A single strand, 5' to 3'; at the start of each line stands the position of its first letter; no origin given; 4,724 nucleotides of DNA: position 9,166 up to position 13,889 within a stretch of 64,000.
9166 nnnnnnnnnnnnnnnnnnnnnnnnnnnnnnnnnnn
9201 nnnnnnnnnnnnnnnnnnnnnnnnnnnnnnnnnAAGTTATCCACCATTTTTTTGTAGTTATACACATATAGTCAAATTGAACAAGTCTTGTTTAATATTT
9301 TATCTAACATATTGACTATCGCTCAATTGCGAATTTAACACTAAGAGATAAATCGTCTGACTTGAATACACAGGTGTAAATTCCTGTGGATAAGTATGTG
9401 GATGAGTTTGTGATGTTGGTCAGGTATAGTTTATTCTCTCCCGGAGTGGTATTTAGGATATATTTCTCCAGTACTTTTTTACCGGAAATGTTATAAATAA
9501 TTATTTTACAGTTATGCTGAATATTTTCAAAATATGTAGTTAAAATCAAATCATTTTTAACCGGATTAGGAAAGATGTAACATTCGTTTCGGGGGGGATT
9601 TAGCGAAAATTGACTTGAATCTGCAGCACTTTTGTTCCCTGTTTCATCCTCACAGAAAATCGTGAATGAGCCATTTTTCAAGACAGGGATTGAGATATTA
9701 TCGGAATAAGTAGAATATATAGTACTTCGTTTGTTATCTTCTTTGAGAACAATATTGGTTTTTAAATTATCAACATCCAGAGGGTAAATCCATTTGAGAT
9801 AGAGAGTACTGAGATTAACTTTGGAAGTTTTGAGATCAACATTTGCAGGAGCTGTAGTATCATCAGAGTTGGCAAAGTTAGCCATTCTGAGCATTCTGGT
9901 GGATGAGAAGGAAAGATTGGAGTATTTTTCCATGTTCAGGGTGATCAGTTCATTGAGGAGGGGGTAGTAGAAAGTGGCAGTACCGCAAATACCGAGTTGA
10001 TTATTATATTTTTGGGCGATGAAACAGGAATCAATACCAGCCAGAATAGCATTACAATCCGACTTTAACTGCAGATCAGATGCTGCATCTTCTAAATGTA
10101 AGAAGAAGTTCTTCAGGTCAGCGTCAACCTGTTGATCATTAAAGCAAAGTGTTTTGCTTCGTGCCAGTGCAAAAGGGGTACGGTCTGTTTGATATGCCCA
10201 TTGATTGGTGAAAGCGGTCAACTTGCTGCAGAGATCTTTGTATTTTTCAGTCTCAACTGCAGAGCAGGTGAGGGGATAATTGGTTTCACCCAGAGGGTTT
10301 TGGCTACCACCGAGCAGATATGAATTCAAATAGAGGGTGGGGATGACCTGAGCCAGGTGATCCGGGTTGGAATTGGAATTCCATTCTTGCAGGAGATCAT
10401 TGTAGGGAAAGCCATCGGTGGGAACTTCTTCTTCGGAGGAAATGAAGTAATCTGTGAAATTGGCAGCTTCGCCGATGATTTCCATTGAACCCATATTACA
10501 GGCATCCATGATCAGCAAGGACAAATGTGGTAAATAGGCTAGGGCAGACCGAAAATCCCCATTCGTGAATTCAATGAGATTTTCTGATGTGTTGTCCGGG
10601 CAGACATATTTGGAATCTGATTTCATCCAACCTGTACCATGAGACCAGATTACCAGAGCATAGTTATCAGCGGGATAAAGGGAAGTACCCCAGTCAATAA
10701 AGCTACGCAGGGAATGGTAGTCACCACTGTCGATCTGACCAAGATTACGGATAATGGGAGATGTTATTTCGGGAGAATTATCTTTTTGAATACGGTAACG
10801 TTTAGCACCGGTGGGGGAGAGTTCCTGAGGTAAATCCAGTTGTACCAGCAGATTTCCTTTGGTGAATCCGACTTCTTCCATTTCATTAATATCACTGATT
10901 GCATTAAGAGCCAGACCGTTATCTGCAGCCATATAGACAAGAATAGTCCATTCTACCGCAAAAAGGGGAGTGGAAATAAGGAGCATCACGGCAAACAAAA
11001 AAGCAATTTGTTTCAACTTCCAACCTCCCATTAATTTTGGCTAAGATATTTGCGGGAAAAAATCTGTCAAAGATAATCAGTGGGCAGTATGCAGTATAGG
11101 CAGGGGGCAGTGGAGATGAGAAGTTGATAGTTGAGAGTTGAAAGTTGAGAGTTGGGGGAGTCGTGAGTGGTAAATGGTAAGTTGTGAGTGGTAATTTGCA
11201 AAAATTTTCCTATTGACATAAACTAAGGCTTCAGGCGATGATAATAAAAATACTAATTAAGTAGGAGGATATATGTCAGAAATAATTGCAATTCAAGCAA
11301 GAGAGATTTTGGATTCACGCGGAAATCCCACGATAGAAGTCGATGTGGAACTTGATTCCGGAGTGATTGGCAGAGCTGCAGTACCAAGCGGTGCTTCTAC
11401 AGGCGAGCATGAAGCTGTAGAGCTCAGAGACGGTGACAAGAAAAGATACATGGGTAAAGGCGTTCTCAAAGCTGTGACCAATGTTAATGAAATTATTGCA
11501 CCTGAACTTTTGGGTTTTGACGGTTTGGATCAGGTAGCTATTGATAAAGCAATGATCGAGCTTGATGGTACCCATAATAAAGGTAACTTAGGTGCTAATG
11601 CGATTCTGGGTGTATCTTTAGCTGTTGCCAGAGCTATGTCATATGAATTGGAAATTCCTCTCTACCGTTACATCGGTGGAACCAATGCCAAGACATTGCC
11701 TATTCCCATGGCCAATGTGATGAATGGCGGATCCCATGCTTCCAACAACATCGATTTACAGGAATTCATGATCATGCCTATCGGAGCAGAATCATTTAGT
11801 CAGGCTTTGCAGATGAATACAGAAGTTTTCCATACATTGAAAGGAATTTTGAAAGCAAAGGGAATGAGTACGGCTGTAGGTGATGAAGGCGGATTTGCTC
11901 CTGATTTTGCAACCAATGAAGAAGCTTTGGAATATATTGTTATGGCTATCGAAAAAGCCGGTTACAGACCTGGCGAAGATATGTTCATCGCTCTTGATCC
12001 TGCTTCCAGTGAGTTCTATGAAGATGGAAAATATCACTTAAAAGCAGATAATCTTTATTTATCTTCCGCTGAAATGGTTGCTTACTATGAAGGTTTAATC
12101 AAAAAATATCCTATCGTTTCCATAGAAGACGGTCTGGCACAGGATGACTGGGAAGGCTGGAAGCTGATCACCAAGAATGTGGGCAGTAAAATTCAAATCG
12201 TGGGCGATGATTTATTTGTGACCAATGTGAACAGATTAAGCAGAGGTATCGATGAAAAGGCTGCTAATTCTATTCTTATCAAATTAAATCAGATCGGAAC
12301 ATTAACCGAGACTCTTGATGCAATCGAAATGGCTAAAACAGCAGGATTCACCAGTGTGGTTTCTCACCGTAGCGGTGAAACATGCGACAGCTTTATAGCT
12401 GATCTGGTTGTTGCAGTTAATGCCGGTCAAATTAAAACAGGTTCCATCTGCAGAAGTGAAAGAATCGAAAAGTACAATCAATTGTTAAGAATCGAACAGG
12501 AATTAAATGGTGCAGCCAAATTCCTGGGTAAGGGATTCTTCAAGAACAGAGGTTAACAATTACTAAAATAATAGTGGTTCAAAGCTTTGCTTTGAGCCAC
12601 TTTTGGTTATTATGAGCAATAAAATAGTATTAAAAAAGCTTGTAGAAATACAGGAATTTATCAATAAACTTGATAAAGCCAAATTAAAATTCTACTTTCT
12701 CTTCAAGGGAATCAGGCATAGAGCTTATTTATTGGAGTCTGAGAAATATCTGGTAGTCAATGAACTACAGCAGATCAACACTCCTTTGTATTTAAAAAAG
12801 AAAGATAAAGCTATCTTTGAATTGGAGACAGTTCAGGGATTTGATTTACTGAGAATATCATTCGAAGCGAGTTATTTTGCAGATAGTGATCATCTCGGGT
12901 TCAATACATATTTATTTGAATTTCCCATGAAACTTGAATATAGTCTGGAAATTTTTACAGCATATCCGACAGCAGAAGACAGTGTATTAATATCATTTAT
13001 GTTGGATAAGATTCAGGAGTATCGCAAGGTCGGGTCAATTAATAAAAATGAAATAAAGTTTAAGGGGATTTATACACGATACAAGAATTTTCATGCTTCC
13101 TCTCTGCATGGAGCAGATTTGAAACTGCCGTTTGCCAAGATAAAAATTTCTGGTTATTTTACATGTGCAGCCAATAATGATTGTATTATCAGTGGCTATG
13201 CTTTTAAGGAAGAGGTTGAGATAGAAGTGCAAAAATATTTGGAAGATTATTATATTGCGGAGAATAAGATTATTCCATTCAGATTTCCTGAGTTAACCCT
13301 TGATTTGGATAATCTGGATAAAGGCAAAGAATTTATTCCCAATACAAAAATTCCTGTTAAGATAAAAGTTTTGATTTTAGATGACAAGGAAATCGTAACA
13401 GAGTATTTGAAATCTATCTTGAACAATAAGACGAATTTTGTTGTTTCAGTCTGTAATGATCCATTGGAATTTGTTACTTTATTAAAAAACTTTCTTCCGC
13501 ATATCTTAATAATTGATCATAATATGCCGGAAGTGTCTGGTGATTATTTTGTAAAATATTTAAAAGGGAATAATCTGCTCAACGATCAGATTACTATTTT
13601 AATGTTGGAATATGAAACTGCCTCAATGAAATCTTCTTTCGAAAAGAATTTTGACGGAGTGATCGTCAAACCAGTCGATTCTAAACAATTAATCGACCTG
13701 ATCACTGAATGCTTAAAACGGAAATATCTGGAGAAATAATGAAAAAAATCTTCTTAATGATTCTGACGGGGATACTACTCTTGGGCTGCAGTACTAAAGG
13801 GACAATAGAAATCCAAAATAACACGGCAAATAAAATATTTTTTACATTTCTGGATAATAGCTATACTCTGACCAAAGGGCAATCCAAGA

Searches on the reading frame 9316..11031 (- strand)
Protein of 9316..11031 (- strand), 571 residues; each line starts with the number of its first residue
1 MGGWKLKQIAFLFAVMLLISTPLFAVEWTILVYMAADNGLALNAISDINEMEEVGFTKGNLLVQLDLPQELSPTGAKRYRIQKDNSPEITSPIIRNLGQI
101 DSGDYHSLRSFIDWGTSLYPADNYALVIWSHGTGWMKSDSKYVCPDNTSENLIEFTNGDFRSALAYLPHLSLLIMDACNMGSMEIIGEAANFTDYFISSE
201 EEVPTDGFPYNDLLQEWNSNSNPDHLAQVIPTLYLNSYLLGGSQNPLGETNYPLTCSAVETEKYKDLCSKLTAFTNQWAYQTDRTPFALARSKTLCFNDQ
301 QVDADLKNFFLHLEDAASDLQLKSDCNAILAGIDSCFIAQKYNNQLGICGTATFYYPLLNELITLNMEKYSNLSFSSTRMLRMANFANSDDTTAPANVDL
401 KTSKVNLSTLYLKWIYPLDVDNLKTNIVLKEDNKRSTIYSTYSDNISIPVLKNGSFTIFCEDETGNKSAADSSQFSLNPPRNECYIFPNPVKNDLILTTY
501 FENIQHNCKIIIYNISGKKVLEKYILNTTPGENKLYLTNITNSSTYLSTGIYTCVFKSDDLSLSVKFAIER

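Call 17: search_protein_families(library=pfam, proteins=[window:9316-11031:-])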
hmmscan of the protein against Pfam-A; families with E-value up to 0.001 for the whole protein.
window:9316-11031:- (571 aa): 2 families
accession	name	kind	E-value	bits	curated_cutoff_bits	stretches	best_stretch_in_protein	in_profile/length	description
PF03415.19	Peptidase_C11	-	2e-38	133.3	25.8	1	32-284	1-244/359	Clostripain family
PF18962.6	Por_Secre_tail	-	4.2e-06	27.4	27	1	486-568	1-74/75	Secretion system C-terminal sorting domain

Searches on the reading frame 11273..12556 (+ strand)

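Call 41: search_protein_families(library=pfam, proteins=[window:11273-12556:+], max_evalue=0.00001)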
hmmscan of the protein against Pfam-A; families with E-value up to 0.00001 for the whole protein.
window:11273-12556:+ (427 aa): 2 families
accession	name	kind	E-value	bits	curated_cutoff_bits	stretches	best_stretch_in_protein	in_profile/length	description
PF00113.28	Enolase_C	-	1e-131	439.1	21.5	1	140-425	2-295/296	Enolase, C-terminal TIM barrel domain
PF03952.21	Enolase_N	-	2.9e-61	205.9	35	1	4-134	1-131/131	Enolase, N-terminal domain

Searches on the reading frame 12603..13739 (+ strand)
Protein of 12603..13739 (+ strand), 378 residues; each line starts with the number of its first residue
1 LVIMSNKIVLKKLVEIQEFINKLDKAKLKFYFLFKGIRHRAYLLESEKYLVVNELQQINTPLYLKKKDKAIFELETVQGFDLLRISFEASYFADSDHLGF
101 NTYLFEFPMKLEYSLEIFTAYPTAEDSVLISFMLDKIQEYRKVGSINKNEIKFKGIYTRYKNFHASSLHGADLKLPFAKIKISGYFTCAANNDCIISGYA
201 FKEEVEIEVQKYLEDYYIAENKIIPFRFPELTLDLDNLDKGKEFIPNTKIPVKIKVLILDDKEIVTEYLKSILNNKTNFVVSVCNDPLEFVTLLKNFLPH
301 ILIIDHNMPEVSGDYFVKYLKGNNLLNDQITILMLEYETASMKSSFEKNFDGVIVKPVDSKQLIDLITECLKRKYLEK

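Call 41: search_protein_families(library=pfam, proteins=[window:12603-13739:+], max_evalue=0.00001)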
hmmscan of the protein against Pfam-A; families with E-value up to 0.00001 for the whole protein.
window:12603-13739:+ (378 aa): 1 family
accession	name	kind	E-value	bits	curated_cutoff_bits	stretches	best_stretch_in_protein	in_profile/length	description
PF00072.30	Response_reg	-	6.7e-15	55.7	30.2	1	256-367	1-110/111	Response regulator receiver domain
